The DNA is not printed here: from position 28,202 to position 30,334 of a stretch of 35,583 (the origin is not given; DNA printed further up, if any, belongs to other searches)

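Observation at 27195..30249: Two-gene operon: 610-aa cytoplasmic protein with a RelA/SpoT-like motif series, coupled to a secreted Sel1-repeat protein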

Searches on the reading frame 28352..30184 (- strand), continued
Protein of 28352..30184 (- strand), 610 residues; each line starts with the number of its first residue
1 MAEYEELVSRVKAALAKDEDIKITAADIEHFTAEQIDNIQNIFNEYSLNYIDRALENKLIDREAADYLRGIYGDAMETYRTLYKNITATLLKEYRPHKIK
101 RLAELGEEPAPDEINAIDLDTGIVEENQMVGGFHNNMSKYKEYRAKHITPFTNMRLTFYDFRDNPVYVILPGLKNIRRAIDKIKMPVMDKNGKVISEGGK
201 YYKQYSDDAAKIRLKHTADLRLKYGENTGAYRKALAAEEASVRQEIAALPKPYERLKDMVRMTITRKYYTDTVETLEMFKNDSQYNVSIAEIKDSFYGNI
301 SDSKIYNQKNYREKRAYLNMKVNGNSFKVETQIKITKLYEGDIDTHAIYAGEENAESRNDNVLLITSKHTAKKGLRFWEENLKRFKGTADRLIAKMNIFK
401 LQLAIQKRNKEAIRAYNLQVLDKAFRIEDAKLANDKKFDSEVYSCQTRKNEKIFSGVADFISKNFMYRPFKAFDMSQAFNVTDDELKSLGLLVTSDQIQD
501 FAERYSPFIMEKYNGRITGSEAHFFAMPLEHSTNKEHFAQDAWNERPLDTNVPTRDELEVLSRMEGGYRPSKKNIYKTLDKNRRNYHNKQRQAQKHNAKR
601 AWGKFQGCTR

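Call 40: find_encoding_contigs(protein=P0081, flank=10000, max_places=3)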
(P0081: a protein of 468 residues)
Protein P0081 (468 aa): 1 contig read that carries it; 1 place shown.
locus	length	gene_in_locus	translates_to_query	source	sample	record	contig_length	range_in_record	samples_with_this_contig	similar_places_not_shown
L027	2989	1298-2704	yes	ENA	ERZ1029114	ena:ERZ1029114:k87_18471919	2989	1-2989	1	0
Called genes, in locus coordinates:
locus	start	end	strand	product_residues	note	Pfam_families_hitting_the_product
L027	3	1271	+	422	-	?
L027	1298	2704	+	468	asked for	-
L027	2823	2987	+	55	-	?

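Call 41: search_protein_families(library=pfam, alignment_id=A2, max_evalue=10)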
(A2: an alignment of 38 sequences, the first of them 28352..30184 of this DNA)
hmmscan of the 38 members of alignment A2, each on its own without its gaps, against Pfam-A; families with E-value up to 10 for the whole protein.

A. member 1, window:28352-30184:- (610 aa): 0 families

B. families by the number of members that match (of 38 scanned): 63 families (the first 25 are shown)
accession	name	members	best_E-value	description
PF04607.23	RelA_SpoT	3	0.073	Region found in RelA / SpoT proteins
PF10123.14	Mu-like_Pro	2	0.0033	Mu-like prophage I protein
PF23202.1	PAH_ZNF598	2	0.03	ZNF598 PAH domain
PF18949.5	DUF5693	2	0.21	Family of unknown function (DUF5693)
PF05114.20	MbnB_TglH_ChrH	1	0.00033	RiPP precursor modification enzyme MbnB/TglH/ChrH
PF09820.16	AAA-ATPase_like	1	0.00073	Predicted AAA-ATPase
PF17144.9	Ribosomal_L5e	1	0.0033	Ribosomal large subunit proteins 60S L5, and 50S L18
PF21760.3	SecD_1st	1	0.013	Protein translocase subunit SecDF, P1 domain, N-terminal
PF23349.2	BBS7_hp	1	0.014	BBS7 hairpin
PF11348.13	DUF3150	1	0.014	Protein of unknown function (DUF3150)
PF18628.8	P2_N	1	0.019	Viral coat protein P2 N-terminal domain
PF16078.10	2-oxogl_dehyd_N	1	0.021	2-oxoglutarate dehydrogenase N-terminus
PF13683.12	rve_3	1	0.023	Integrase core domain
PF04574.18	DUF592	1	0.026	Protein of unknown function (DUF592)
PF25802.1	WWC1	1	0.026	WWC1-like, helical hairpin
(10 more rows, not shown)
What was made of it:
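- On RelA/SpoT synthetase domain (Pfam PF04607, RSH superfamily): Of 38 relatives, 3 give weak hits, the best at E 0.073 (call 41).
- RelA_SpoT is the commonest weak Pfam hit among family members (call 41). The best among relatives is E 0.073 (call 41).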

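Call 42: search_solved_structures(query=L021:16008-16640:-, max_evalue=0.001, show_alignments=5)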
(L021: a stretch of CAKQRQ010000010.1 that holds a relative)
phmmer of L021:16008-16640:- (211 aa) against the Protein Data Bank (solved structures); distinct sequences matched with E-value up to 0.001: 21.
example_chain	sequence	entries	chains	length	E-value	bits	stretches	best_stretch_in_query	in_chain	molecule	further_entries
6yxa_A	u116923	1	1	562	1.7e-57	197.7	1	16-210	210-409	GTP pyrophosphokinase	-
5iqr_8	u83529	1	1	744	2e-56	194.2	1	2-210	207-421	GTP pyrophosphokinase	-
5kps_A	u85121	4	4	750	2.1e-56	194.1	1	2-210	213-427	GTP pyrophosphokinase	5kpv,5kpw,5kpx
5l3p_z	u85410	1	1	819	2.6e-56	193.8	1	2-210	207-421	GTP pyrophosphokinase,GTP pyrophosphokinase,GTP pyrophosphokinase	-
7oiw_A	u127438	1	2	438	3.1e-51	177.2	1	22-209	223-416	GTP pyrophosphokinase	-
8acu_A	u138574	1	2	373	9.3e-44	152.8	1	16-172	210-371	GTP pyrophosphokinase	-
8fr8_I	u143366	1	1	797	1.9e-43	151.8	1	2-210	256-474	GTP pyrophosphokinase RelA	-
1vj7_A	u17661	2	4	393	3e-39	138.1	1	6-180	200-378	Bifunctional RELA/SPOT | Bifunctional (p)ppGpp synthase/hydrolase RelA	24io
5xnx_A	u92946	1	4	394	7.7e-37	130.2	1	2-187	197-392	Bifunctional (p)ppGpp synthase/hydrolase RelA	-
9s6k_B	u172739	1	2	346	8.4e-29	104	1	4-146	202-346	GTP pyrophosphokinase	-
6s2t_A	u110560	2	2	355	1.3e-27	100.1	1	1-139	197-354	(P)ppGpp synthetase I, SpoT/RelA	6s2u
7ohg_A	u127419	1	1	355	1.3e-27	100.1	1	1-139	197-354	Guanosine-3',5'-bis(Diphosphate) 3'-pyrophosphohydrolase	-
6s2v_A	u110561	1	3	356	1.3e-27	100.1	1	1-139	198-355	(P)ppGpp synthetase I, SpoT/RelA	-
6fgk_A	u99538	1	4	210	7.8e-09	38.8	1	47-147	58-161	GTP pyrophosphokinase YwaC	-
2be3_A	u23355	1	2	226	5.5e-06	29.5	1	27-138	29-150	GTP pyrophosphokinase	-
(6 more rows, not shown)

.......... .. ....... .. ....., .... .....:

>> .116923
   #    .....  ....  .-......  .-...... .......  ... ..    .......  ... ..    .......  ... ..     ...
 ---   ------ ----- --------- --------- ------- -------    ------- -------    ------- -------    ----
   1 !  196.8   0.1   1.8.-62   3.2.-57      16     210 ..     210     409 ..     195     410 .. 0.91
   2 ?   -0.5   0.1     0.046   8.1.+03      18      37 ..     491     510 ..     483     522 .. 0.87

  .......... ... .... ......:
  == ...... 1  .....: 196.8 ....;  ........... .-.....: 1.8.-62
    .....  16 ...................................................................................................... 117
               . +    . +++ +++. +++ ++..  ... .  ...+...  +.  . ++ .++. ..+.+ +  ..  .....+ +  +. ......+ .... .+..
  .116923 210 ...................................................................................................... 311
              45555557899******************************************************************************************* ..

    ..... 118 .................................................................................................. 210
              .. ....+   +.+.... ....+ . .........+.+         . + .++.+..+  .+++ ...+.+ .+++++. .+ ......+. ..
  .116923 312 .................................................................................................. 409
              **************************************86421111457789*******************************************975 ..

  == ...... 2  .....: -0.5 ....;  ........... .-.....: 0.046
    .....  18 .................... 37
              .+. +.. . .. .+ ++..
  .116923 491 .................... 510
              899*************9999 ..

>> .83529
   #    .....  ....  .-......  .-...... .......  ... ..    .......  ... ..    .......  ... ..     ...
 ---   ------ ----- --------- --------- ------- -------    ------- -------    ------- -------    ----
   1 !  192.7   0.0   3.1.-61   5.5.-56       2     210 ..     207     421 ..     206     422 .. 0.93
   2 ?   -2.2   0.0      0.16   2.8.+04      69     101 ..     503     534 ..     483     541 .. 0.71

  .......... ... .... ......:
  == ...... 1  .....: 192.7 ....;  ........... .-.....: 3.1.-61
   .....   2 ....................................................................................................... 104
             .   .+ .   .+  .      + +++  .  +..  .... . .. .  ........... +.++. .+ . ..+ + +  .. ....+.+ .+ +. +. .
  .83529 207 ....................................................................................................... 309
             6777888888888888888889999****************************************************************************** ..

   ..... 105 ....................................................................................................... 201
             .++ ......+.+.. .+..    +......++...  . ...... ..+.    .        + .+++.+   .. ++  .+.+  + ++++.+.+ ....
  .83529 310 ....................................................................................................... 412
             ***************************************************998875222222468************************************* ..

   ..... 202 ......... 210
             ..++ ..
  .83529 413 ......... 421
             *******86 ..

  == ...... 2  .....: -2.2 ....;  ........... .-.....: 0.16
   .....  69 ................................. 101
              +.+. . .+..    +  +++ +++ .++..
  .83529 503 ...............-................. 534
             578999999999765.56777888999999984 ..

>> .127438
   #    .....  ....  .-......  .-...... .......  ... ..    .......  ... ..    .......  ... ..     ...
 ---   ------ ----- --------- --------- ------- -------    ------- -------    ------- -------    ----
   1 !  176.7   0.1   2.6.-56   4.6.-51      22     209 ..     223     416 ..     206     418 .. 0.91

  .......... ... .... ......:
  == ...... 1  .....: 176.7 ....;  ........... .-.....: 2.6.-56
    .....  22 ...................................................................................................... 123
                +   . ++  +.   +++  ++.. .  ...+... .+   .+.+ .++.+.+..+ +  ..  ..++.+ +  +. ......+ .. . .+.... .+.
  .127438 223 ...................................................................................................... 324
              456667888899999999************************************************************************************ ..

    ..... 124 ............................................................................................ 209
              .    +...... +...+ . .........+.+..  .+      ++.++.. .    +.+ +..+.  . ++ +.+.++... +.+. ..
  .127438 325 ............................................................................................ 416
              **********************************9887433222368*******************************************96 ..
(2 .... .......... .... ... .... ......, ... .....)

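Call 46: search_protein_families(library=padloc, proteins=[window:28352-30184:-, P0047, P0042, P0046], max_evalue=1)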
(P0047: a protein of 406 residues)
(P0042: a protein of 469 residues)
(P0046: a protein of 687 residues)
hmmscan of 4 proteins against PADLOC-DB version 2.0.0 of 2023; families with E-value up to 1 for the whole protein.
window:28352-30184:- (610 aa): 0 families

P0047 (406 aa): 0 families

P0042 (469 aa): 0 families

P0046 (687 aa): 0 families

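Call 47: search_protein_families(library=phrogs, proteins=[window:28352-30184:-, P0047, P0042, P0046], max_evalue=1)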
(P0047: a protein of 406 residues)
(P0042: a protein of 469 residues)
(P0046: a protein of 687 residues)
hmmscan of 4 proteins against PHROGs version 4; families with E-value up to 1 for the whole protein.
window:28352-30184:- (610 aa): 1 family
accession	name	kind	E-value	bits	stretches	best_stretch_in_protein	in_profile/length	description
phrog_7018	-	unknown function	0.69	11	0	17-53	21-58/65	-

P0047 (406 aa): 3 families
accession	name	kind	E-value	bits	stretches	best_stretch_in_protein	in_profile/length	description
phrog_21303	-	unknown function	0.023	16.1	1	12-67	31-87/101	-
phrog_17301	-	unknown function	0.12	13.5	0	33-62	52-81/124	-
phrog_1664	-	unknown function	0.15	13.6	0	274-306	4-34/80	-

P0042 (469 aa): 4 families
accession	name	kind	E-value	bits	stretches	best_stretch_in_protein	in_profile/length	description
phrog_31691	-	unknown function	0.018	16.1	1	191-214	18-41/50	-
phrog_21564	-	unknown function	0.058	14.7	1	376-445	23-89/96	-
phrog_12178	-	unknown function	0.074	13.7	1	347-371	58-82/111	-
phrog_12550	-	unknown function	0.25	12.6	1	217-252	12-48/56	-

P0046 (687 aa): 1 family
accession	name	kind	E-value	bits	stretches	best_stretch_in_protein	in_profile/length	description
phrog_22636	-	unknown function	0.0052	18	1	63-115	25-77/98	-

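Call 56: list_cluster_members(proteins=[P0006, P0017, P0025])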
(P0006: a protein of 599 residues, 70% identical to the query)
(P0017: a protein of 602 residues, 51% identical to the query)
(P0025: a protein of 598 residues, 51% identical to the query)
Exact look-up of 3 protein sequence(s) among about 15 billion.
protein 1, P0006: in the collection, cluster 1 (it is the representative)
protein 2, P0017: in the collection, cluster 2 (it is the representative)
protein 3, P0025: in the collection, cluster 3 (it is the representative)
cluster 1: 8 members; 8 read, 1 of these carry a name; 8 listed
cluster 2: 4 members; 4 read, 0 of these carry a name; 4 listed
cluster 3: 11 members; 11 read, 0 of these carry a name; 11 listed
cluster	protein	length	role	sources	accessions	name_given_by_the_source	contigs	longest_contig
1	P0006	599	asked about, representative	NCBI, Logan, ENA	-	-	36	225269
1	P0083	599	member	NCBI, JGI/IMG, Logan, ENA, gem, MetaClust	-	\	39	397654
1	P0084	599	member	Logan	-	-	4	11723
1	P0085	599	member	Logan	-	-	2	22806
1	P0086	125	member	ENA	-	-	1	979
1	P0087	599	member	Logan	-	-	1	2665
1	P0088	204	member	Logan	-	-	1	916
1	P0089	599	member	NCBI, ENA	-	-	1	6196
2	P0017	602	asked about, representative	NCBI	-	-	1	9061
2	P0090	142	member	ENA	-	-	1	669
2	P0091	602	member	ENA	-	-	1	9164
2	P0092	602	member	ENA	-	-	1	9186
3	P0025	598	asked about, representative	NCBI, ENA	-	-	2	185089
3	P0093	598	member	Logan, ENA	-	-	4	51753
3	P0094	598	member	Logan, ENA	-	-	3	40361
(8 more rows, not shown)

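Call 61: fold_search(model_id=the predicted structure, library=viral)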
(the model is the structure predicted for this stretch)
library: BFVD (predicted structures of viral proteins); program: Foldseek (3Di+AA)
matches with E <= 10: 340; with E <= 0.001: 0
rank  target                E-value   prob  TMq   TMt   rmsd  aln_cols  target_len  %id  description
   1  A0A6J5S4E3            1.3e-03  0.97  0.11  0.15  22.2       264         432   14  RelA/SpoT [uncultured Caudovirales phage]
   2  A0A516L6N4            2.4e-03  0.44  0.14  0.09  29.3       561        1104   12  (no name in the UniProt tables at hand)
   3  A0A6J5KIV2            2.7e-03  0.96  0.11  0.07  18.1       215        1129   18  DdrB-like domain-containing protein [uncultured Caudovirales phage]
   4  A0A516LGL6            3.4e-03  0.35  0.12  0.07  30.1       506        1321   13  (no name in the UniProt tables at hand)
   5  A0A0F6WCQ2            3.8e-03  0.97  0.11  0.25  19.2       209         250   11  RelA/SpoT family protein [Sinorhizobium phage phiN3]
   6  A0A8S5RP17            6.1e-03  0.92  0.11  0.27  19.5       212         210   18  GTP pyrophosphokinase YjbM [virus sp. ctBS918]
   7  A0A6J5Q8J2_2          6.5e-03  0.94  0.11  0.07  18.0       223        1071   14  RelA/SpoT [uncultured Caudovirales phage]
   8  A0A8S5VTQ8            7.6e-03  0.66  0.10  0.24  21.6       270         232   12  (no name in the UniProt tables at hand)
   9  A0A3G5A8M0            8.0e-03  0.84  0.11  0.09  20.1       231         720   11  Glycosyltransferase [Hyperionvirus sp.]
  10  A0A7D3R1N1            1.1e-02  0.89  0.10  0.32  18.3       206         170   12  Nucleotidyltransferase relA/spot protein [Fadolivirus FV1/VV64]
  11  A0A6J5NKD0            4.5e-02  0.41  0.10  0.06  18.9       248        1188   11  Uncharacterized protein [uncultured Caudovirales phage]
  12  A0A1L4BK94            4.8e-02  0.30  0.10  0.19  19.3       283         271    9  Uncharacterized protein [Cafeteriavirus-dependent mavirus]
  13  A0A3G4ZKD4            1.3e-01  0.20  0.09  0.16  20.1       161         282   13  Uncharacterized protein [Terrestrivirus sp.]
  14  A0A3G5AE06            1.3e-01  0.16  0.09  0.20  18.7       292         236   10  Uncharacterized protein [Satyrvirus sp.]
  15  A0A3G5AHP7            1.5e-01  0.38  0.12  0.26  18.9       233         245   10  Uncharacterized protein [Sylvanvirus sp.]
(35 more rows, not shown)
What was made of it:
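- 29135..29737 (-): RSH (RelA/SpoT synthetase)-like nucleotidyltransferase domain (residues about 150-350). Foldseek against BFVD gives RelA/SpoT phage proteins on top (call 61).
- On RelA/SpoT synthetase domain (Pfam PF04607, RSH superfamily): RelA/SpoT proteins top the viral library (call 61).
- In BFVD the top-ranked hit and five of the top ten are annotated RelA/SpoT-type proteins (ranks 1, 5, 6, 7, 10) (call 61).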

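Call 64: search_protein_families(library=pfam, proteins=[L027:6-1271:+, L021:9146-9871:+, L024:12066-13217:+], max_evalue=0.01)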
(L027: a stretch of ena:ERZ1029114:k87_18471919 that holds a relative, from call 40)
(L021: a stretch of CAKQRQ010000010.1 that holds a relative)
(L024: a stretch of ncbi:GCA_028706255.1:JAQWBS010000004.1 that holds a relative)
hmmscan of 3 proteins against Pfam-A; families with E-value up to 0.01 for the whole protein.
L027:6-1271:+ (421 aa): 3 families
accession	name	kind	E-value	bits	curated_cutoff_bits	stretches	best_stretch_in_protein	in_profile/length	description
PF00152.25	tRNA-synt_2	-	3.3e-75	253.4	25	1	80-420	2-307/308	tRNA synthetases class II (D, K and N)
PF01336.31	tRNA_anti-codon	-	0.00019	21.7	27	1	2-63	19-75/75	OB-fold nucleic acid binding domain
PF01409.25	tRNA-synt_2d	-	0.0018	18.2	19.8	0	174-231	107-163/246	tRNA synthetases class II core domain (F)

L021:9146-9871:+ (241 aa): 0 families

L024:12066-13217:+ (383 aa): 2 families
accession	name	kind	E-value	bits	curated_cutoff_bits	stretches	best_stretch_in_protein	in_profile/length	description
PF08238.18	Sel1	-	3.5e-39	132.2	30.7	5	103-137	3-36/36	Sel1 repeat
PF23310.1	TPR_27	-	0.00053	20.1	27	0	228-276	42-90/110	Plant tetratrico peptide repeats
